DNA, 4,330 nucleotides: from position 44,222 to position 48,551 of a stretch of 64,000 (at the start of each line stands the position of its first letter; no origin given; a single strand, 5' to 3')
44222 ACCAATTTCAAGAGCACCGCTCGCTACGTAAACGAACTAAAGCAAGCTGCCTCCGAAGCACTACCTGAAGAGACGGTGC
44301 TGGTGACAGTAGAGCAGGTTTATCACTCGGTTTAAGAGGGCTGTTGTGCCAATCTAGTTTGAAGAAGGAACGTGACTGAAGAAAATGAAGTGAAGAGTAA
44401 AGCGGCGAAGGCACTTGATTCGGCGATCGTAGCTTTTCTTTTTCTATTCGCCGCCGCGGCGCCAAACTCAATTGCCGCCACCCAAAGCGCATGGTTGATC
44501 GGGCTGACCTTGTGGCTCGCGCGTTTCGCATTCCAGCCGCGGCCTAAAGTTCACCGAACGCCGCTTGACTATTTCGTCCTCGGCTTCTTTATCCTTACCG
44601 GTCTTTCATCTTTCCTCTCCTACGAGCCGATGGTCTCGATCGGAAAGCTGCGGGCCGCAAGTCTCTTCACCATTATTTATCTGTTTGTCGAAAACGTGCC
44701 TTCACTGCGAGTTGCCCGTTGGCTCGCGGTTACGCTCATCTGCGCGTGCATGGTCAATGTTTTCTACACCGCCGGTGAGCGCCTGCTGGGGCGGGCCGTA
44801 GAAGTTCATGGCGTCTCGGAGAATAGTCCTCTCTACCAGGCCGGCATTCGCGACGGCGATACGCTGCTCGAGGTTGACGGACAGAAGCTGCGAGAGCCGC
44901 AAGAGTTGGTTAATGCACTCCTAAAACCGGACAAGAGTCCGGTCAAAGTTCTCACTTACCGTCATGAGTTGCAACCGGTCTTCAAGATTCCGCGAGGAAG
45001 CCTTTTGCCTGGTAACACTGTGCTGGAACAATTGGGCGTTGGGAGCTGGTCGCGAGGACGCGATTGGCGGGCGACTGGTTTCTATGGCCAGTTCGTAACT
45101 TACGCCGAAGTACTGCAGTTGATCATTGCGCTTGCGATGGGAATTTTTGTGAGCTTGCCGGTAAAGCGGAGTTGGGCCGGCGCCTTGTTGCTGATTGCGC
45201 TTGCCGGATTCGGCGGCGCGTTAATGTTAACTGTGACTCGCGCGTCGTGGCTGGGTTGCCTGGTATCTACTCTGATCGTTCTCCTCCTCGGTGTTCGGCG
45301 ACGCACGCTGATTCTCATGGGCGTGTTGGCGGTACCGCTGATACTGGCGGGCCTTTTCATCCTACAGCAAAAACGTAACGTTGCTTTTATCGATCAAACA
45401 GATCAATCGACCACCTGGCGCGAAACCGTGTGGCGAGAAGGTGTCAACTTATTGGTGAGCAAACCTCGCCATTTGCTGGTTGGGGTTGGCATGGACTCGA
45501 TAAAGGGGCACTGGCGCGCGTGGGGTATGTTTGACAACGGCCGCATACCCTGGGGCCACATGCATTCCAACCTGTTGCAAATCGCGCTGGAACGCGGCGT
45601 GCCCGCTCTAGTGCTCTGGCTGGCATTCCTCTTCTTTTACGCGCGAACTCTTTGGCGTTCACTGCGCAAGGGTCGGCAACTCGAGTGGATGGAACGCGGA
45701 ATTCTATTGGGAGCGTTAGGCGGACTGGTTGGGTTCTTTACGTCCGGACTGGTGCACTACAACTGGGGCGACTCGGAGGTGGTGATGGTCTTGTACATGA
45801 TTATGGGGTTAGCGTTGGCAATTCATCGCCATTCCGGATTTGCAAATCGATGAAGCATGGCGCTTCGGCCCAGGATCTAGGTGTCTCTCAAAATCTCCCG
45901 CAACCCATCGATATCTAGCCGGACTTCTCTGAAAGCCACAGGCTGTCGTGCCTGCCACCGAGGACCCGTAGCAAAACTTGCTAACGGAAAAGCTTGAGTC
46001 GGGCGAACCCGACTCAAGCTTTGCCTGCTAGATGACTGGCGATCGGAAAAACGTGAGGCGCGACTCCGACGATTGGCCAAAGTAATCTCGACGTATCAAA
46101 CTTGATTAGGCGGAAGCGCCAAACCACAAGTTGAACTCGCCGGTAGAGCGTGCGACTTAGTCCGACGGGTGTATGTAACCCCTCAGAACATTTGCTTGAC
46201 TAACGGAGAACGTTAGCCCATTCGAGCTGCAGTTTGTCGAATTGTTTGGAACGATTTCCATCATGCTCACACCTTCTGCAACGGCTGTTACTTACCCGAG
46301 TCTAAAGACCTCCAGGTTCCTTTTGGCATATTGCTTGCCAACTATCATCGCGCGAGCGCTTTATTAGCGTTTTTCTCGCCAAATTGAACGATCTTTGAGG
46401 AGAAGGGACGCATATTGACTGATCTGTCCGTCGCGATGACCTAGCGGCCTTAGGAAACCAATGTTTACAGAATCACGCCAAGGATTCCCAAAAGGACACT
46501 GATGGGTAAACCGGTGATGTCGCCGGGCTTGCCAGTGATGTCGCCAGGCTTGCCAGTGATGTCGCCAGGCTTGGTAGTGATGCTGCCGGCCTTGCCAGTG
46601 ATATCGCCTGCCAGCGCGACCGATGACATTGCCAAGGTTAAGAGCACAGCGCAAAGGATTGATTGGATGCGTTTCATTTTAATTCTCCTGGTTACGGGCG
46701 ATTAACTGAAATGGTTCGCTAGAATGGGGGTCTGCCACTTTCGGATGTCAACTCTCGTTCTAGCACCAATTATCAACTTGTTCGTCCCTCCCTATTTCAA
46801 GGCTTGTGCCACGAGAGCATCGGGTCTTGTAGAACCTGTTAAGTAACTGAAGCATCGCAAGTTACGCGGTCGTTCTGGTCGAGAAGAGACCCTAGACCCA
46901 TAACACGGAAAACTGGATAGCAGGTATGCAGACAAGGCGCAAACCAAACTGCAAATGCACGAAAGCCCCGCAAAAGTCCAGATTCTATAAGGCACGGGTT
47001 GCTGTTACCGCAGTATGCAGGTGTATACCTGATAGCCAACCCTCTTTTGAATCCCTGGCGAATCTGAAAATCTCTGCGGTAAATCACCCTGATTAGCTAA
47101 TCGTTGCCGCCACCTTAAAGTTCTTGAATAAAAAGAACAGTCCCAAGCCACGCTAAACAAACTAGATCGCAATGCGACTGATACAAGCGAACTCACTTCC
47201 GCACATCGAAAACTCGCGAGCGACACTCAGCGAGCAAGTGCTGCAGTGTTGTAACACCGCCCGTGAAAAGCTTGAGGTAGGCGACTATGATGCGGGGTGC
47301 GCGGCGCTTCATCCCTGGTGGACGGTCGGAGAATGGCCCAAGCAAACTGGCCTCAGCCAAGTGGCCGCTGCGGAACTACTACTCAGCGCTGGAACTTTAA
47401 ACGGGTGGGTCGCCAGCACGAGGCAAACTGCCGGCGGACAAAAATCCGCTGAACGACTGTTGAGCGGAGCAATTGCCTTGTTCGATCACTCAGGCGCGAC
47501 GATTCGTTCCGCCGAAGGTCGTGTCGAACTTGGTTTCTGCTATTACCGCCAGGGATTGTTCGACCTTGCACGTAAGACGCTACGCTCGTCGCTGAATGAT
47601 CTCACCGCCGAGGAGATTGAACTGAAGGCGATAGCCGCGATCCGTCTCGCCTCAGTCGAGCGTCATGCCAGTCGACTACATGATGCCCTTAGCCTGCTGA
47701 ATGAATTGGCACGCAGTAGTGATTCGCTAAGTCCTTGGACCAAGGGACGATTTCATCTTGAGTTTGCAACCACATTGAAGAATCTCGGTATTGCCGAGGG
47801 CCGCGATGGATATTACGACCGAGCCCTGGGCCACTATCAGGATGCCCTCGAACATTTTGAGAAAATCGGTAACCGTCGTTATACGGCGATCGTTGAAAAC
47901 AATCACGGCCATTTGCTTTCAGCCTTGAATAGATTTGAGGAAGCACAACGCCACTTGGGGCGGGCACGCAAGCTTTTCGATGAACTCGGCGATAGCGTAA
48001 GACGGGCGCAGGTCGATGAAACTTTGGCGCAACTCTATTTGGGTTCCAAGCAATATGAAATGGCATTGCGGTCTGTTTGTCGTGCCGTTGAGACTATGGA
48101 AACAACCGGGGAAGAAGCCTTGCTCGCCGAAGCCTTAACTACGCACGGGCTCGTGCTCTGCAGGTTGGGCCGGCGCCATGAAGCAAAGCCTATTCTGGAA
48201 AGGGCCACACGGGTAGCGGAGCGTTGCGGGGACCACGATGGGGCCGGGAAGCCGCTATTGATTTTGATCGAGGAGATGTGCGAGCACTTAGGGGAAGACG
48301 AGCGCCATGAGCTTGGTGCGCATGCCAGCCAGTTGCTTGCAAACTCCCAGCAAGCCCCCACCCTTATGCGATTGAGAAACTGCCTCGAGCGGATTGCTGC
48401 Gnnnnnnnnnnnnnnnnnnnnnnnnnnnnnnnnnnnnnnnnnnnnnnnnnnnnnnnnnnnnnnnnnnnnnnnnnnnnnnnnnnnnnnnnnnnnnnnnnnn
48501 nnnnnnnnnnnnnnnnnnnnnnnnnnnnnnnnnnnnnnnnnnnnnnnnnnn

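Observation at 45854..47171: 1.3-kb gene-poor island encoding a signal-peptide protein made almost entirely of GDITGKP heptads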

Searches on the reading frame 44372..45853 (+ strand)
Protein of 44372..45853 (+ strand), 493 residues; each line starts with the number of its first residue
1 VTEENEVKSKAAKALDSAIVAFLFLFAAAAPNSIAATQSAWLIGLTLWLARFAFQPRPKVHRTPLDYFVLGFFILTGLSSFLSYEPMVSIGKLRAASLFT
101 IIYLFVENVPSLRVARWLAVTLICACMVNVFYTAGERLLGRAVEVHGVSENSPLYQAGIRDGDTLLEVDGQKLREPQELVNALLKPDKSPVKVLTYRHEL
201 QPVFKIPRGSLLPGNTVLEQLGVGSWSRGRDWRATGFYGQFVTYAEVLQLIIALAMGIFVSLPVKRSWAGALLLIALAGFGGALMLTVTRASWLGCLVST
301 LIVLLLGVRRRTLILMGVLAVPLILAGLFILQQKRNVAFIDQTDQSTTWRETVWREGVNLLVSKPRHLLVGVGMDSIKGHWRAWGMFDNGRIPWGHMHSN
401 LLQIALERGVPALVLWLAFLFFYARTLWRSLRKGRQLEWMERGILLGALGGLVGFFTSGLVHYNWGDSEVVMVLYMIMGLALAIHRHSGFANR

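Call 6: search_protein_families(library=ncbifam, proteins=[window:44372-45853:+], max_evalue=1)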
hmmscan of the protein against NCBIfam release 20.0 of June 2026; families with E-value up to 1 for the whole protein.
window:44372-45853:+ (493 aa): 13 families
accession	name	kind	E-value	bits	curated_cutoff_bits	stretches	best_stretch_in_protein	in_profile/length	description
TIGR00947.1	2A73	equivalog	1.3e-07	31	366.4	1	253-480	181-418/425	IctB family putative bicarbonate transporter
NF040960.1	MamE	equivalog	1.9e-06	26.8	800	1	137-182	463-508/659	magnetosome formation protease MamE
TIGR02037.1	degP_htrA_DO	subfamily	0.00099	18.1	416.2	1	143-184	261-302/434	Do family serine endopeptidase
NF041521.1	HhoA_HhoB_HtrA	equivalog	0.0035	16.7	450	1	143-182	265-304/335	HhoA/HhoB/HtrA family serine endopeptidase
TIGR00054.1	TIGR00054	equivalog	0.0037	16.2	147.55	1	145-189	206-250/421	RIP metalloprotease RseP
TIGR02860.1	spore_IV_B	equivalog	0.011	14.8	305.25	1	150-199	122-171/402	SpoIVB peptidase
NF047968.1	SerProtHtrA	equivalog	0.012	15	470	1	142-186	290-334/357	serine protease HtrA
NF041515.1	GspC_delta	equivalog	0.039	13.7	150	1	145-182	246-283/311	type II secretion system protein GspC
TIGR02038.1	protease_degS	equivalog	0.04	13.1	422.95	1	142-188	279-327/351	outer membrane-stress sensor serine endopeptidase DegS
NF041199.1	trx7_PDZ_seleno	equivalog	0.14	11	300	1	144-186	206-248/390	Trx7/PDZ domain-containing (seleno)protein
NF045589.1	Cterm_S41_CtpB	exception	0.19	10.3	633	1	144-173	133-162/416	carboxyl-terminal processing protease CtpB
NF008147.1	PRK10898.1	equivalog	0.25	10.5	408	1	142-182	280-320/352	outer membrane-stress sensor serine endopeptidase DegS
TIGR00225.1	prc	subfamily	0.26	10.3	218.6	1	143-197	64-120/335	C-terminal processing peptidase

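Call 7: search_protein_families(library=pfam, proteins=[window:44372-45853:+], max_evalue=1)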
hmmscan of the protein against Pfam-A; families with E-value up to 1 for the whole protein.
window:44372-45853:+ (493 aa): 5 families
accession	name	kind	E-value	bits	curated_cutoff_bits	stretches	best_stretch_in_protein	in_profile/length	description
PF04932.20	Wzy_C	-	4.8e-18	65.8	31.7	1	276-417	2-149/149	O-Antigen ligase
PF17820.7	PDZ_6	-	5e-09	36.2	27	1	145-195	2-52/54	PDZ domain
PF13180.12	PDZ_2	-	4.3e-05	24.2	27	1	143-193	14-65/80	PDZ domain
PF14685.13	PDZ_Tricorn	-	0.00053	20.4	25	1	149-193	28-74/88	Tricorn protease PDZ domain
PF00595.29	PDZ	-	0.0011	19.7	23.2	1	142-193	26-78/81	PDZ domain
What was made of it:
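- Checked: No Pfam or NCBIfam family matches (calls 6, 7).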

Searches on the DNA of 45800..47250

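Call 32: search_rna_families(source=window, start=45800, end=47250, threshold=evalue, max_evalue=1)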
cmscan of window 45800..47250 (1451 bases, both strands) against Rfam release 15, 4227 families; matches with E-value up to 1: 0.
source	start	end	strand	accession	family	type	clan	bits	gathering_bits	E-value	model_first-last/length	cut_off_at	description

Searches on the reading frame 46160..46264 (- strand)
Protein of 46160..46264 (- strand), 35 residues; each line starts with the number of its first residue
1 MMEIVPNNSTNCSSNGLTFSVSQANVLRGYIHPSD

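Call 116: search_protein_families(library=ncbifam, proteins=[window:46160-46264:-], max_evalue=1)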
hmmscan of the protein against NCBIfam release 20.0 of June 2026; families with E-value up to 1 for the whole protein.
seq(35 aa): 0 families

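Call 117: search_protein_families(library=pfam, proteins=[window:46160-46264:-], max_evalue=1)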
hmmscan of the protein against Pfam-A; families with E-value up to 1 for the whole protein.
seq(35 aa): 0 families
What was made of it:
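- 46157..46264 (-): ORF2: 35-aa peptide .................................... It has no signal peptide and a conserved C-terminus, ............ No Pfam or NCBIfam hit (calls 116, 117).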

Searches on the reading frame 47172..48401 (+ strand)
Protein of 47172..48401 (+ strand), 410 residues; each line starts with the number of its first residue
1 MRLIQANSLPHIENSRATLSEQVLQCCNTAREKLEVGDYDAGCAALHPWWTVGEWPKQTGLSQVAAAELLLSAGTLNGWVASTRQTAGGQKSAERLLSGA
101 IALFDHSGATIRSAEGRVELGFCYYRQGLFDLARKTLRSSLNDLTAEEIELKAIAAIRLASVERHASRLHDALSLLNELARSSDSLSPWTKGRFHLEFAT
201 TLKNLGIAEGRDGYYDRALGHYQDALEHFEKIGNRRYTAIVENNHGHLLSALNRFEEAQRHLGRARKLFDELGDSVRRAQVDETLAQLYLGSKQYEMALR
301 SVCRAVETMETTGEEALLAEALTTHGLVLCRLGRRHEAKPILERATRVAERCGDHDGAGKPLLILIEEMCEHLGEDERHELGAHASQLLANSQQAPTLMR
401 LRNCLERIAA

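Call 59: find_homologous_proteins(query=window:47172-48401:+, max_evalue=1e-10)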
Query window:47172-48401:+ (410 aa): 216 proteins with E <= 1e-10 among 8000 candidates; the best 120 are listed.
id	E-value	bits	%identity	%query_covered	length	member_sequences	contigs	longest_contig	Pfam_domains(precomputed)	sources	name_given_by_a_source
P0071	5.5e-194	663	75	100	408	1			PF09976.16,PF00515.35,PF13424.13,PF13181.13,PF07719.24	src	-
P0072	4.1e-190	650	76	96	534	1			PF17874.8,PF00515.35,PF13424.13,PF00512.32,PF13428.13,PF13181.13,PF07719.24,PF13174.13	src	-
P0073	1.2e-175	603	72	92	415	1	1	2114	PF17874.8,PF13424.13,PF13181.13,PF07719.24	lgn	-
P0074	1.6e-173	595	77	86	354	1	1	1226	PF13424.13,PF13181.13,PF07719.24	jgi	jgi:tetratricopeptide (TPR) repeat protein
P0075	1.5e-163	563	65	99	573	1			PF09976.16,PF17874.8,PF00515.35,PF13424.13,PF14938.13,PF13432.13,PF00512.32,PF13181.13,PF07719.24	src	-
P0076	7.1e-160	551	75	84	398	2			PF14559.13,PF13424.13,PF07719.24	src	-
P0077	2.5e-154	532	63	95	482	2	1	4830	PF00515.35,PF13424.13,PF13181.13,PF07719.24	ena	-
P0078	1.3e-149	517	63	96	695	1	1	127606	PF09976.16,PF00515.35,PF13424.13,PF02518.32,PF14938.13,PF00512.32,PF13181.13,PF07719.24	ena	-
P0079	5.2e-147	508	62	95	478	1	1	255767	PF13424.13,PF07719.24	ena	-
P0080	8.9e-147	507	61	95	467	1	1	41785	PF00515.35,PF13424.13,PF13181.13,PF07719.24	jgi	jgi:tetratricopeptide (TPR) repeat protein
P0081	3.2e-146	506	60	95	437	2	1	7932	PF09976.16,PF00515.35,PF13424.13,PF13181.13,PF07719.24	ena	-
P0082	6.2e-146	505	76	76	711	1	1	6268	PF00515.35,PF13424.13,PF02518.32,PF00512.32,PF00072.31,PF07719.24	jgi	jgi:signal transduction histidine kinase/FixJ family two-component response regulator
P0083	2.0e-145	503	60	99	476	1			PF09976.16,PF00515.35,PF13424.13,PF13181.13,PF07719.24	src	-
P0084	1.1e-144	501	58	99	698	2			PF09976.16,PF00515.35,PF13424.13,PF02518.32,PF14938.13,PF00512.32,PF13181.13,PF07719.24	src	-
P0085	1.2e-141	491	58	96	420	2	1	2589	PF13424.13,PF07719.24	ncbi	-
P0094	4.1e-134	466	61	89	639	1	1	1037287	PF00515.35,PF13424.13,PF02518.32,PF00512.32,PF13181.13,PF07719.24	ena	-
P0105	2.5e-119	417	63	79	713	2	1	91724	PF09976.16,PF00515.35,PF13424.13,PF02518.32,PF00512.32,PF13181.13,PF00072.31,PF07719.24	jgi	-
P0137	3.0e-105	371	61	72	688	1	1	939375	PF09976.16,PF00515.35,PF13424.13,PF02518.32,PF00512.32,PF13181.13,PF00072.31,PF07719.24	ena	-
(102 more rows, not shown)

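Call 69: predict_structure(alignment_id=A4)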
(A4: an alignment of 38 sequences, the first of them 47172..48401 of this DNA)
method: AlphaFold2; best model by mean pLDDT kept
length: 410 residues; sequences in the alignment: 38
mean_pLDDT: 92.8   pTM: 0.89
mean pLDDT of the five models: 92.8, 91.6, 91.6, 91.6, 90.3
residues with pLDDT >= 90: 350; 70-90: 45; 50-70: 1; < 50: 14
segments of 3 or more residues with pLDDT < 50: 1-14
pLDDT, mean of each block of 10 residues (from residue 1): 34 66 97 93 97 94 98 96 83 97 97 98 91 96 95 98 92 97 93 98 92 95 98 96 98 97 98 94 98 98 96 88 98 97 96 90 96 94 95 90 95
secondary structure, 60 per line:
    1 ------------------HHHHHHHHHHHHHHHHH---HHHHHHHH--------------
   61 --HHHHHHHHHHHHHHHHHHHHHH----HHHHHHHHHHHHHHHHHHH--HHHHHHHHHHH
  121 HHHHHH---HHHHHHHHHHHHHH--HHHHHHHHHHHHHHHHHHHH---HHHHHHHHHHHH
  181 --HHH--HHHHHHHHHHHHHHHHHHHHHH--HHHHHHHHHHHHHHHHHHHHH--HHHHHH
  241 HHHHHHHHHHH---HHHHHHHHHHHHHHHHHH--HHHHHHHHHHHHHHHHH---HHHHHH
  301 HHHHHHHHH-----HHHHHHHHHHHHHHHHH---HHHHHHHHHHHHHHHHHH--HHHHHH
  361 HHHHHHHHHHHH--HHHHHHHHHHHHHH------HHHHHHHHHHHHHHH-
elements in order: H19-35 H39-46 H63-84 H89-107 H110-126 H130-143 H146-165 H169-180 H188-209 H212-232 H235-251 H255-272 H275-291 H295-309 H315-331 H335-352 H355-372 H375-388 H395-409

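Call 73: fold_search(model_id=the predicted structure, library=pdb)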
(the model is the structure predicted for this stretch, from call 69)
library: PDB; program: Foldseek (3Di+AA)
matches with E <= 10: 1554; with E <= 0.001: 238
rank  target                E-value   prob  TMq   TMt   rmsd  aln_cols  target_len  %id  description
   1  4a1s_B                1.2e-09  1.00  0.39  0.45  11.4       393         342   17  Crystallographic structure of the Pins:Insc complex (released 2012-03-28)
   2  5a7d_H                1.5e-09  1.00  0.41  0.47  12.0       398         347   16  Tetrameric assembly of LGN with Inscuteable (released 2016-08-03)
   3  4a1s_A                2.2e-09  1.00  0.40  0.46  11.2       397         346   17  Crystallographic structure of the Pins:Insc complex (released 2012-03-28)
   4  3sf4_C                2.7e-09  1.00  0.41  0.47  11.6       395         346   14  Crystal structure of the complex between the conserved cell polarity proteins Inscuteable and LGN (released 2011-11-23)
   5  5a7d_F                2.8e-09  1.00  0.40  0.47  12.3       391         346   16  Tetrameric assembly of LGN with Inscuteable (released 2016-08-03)
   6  5a7d_G                4.2e-09  1.00  0.39  0.46  11.9       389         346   16  Tetrameric assembly of LGN with Inscuteable (released 2016-08-03)
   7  5a7d_D                5.0e-09  1.00  0.40  0.46  12.2       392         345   16  Tetrameric assembly of LGN with Inscuteable (released 2016-08-03)
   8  6hc2_E                7.3e-09  1.00  0.42  0.47  11.0       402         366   13  Crystal structure of NuMA/LGN hetero-hexamers (released 2019-05-29)
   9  6hc2_C                7.6e-09  1.00  0.43  0.47  11.1       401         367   14  Crystal structure of NuMA/LGN hetero-hexamers (released 2019-05-29)
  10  6hc2_S                9.0e-09  1.00  0.43  0.48  11.8       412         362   14  Crystal structure of NuMA/LGN hetero-hexamers (released 2019-05-29)
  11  6hc2_A                1.3e-08  1.00  0.43  0.48  11.6       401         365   14  Crystal structure of NuMA/LGN hetero-hexamers (released 2019-05-29)
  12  3sf4_A                1.3e-08  1.00  0.40  0.45  11.6       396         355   13  Crystal structure of the complex between the conserved cell polarity proteins Inscuteable and LGN (released 2011-11-23)
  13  5a7d_B                1.4e-08  1.00  0.41  0.46  10.1       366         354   18  Tetrameric assembly of LGN with Inscuteable (released 2016-08-03)
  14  4wne_A                2.1e-08  1.00  0.40  0.49  10.1       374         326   14  Crystal structure of the TPR domain of LGN in complex with Frmpd4/Preso1 at 2.0 Angstrom resolution (released 2015-09-16)
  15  5a7d_C                2.8e-08  1.00  0.41  0.47  12.1       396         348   17  Tetrameric assembly of LGN with Inscuteable (released 2016-08-03)
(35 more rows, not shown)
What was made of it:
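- The TPR model's best TM-scores in the PDB include Rap-Phr peptide complexes (0.60/0.67), level with APC/C subunits by query-normalised score (call 73).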

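Call 98: find_encoding_contigs(protein=P0105, flank=2500, max_places=1)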
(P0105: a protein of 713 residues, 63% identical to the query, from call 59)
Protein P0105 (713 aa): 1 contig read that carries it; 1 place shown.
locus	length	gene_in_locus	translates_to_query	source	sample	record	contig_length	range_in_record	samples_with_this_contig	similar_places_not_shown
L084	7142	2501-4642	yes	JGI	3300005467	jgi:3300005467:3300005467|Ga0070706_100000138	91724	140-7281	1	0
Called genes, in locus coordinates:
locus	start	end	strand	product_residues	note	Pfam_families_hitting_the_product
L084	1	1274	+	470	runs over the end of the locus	?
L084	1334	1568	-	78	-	-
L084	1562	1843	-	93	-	-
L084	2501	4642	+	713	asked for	PF09976:TPR_21 (faint), PF00515:TPR_1 (faint), PF07719:TPR_2 (faint), PF13181:TPR_8 (faint), PF13424:TPR_12 (weak), PF13424:TPR_12 (weak), PF02518:HATPase_c, PF00072:Response_reg, +1 more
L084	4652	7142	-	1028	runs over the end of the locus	PF17874:TPR_MalT (faint), PF13424:TPR_12, PF13424:TPR_12, PF00158:Sigma54_activat, PF14532:Sigma54_activ_2, PF07728:AAA_5, PF25601:AAA_lid_14, PF02954:HTH_8, +9 more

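Call 99: find_encoding_contigs(protein=P0082, flank=2500, max_places=1)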
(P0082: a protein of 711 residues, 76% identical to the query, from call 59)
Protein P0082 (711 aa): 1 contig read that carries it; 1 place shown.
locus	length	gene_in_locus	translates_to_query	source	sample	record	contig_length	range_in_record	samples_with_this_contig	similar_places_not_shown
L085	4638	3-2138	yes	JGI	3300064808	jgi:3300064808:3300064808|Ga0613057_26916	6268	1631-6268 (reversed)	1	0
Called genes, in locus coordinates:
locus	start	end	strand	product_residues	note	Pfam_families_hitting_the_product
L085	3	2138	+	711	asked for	PF00515:TPR_1 (faint), PF07719:TPR_2 (faint), PF13424:TPR_12, PF00512:HisKA (weak), PF02518:HATPase_c, PF00072:Response_reg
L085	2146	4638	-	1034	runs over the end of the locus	PF13424:TPR_12, PF00515:TPR_1 (weak), PF13424:TPR_12, PF00158:Sigma54_activat, PF14532:Sigma54_activ_2, PF07728:AAA_5, PF25601:AAA_lid_14, PF02954:HTH_8, +11 more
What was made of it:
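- Tried and rejected: One prospective look-up (P0082) ended at a contig edge (call 99).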

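Call 100: find_encoding_contigs(protein=P0137, flank=2500, max_places=1)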
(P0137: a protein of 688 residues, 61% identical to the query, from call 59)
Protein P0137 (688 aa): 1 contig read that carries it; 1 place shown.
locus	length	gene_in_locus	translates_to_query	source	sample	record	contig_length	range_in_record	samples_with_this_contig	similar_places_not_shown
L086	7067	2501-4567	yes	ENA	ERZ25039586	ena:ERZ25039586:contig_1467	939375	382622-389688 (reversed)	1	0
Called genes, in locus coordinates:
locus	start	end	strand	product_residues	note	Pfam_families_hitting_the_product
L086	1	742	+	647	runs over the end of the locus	PF00486:Trans_reg_C, PF14559:TPR_19 (faint), PF00515:TPR_1 (faint), PF07719:TPR_2 (faint)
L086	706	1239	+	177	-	PF13424:TPR_12, PF13374:TPR_10 (faint)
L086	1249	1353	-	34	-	-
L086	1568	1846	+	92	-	-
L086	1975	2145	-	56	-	-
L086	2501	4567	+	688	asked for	PF00515:TPR_1 (faint), PF07719:TPR_2 (faint), PF09976:TPR_21 (faint), PF13181:TPR_8 (faint), PF13424:TPR_12, PF13424:TPR_12 (weak), PF02518:HATPase_c, PF00072:Response_reg, +1 more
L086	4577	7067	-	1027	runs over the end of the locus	PF13424:TPR_12, PF17874:TPR_MalT, PF13424:TPR_12, PF00158:Sigma54_activat, PF14532:Sigma54_activ_2, PF07728:AAA_5, PF25601:AAA_lid_14, PF02954:HTH_8, +9 more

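Call 105: find_encoding_contigs(protein=P0078, flank=2500, max_places=1)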
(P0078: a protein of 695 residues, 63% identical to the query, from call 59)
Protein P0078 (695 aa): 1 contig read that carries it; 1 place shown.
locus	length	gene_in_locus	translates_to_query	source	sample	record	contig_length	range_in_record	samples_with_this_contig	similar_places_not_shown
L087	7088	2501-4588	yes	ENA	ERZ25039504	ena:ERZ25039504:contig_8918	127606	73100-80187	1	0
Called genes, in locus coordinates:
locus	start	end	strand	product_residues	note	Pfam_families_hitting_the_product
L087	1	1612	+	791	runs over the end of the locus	PF00486:Trans_reg_C, PF00515:TPR_1 (faint), PF07719:TPR_2 (faint), PF13181:TPR_8 (faint), PF13424:TPR_12 (faint), PF14559:TPR_19 (faint), PF13374:TPR_10 (faint)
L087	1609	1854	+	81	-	-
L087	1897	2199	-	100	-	-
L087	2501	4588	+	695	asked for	PF09976:TPR_21 (faint), PF07719:TPR_2 (faint), PF13181:TPR_8 (faint), PF14938:SNAP (faint), PF00515:TPR_1 (faint), PF13424:TPR_12 (weak), PF00512:HisKA (weak), PF02518:HATPase_c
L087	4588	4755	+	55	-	-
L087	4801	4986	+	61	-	-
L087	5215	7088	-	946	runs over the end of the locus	PF13428:TPR_14 (faint), PF28559:TPR_SusR (faint), PF13424:TPR_12 (weak), PF13424:TPR_12, PF00158:Sigma54_activat, PF14532:Sigma54_activ_2, PF07728:AAA_5, PF25601:AAA_lid_14, +6 more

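Call 106: find_encoding_contigs(protein=P0094, flank=2500, max_places=1)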
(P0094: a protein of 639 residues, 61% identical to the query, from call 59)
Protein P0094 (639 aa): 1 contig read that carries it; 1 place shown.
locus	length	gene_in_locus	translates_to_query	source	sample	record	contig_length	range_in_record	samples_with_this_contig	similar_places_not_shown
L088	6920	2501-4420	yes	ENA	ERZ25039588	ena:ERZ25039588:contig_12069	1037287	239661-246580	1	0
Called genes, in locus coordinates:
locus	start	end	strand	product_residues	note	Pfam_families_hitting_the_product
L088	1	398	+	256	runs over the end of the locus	PF00486:Trans_reg_C, PF04052:TolB_N (weak)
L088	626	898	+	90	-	PF13424:TPR_12 (weak)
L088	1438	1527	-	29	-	-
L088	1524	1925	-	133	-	-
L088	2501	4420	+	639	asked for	PF00515:TPR_1 (faint), PF07719:TPR_2 (faint), PF13181:TPR_8 (faint), PF13424:TPR_12, PF00512:HisKA (faint), PF02518:HATPase_c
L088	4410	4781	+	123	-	PF00072:Response_reg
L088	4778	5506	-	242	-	PF00158:Sigma54_activat, PF14532:Sigma54_activ_2, PF25601:AAA_lid_14, PF02954:HTH_8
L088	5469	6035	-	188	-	PF00158:Sigma54_activat, PF14532:Sigma54_activ_2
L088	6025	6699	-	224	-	-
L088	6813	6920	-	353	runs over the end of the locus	PF10602:RPN7 (faint), PF13428:TPR_14 (faint), PF13174:TPR_6 (faint), PF13432:TPR_16 (faint), PF14559:TPR_19 (faint), PF07719:TPR_2 (faint), PF13181:TPR_8 (faint), PF13424:TPR_12, +3 more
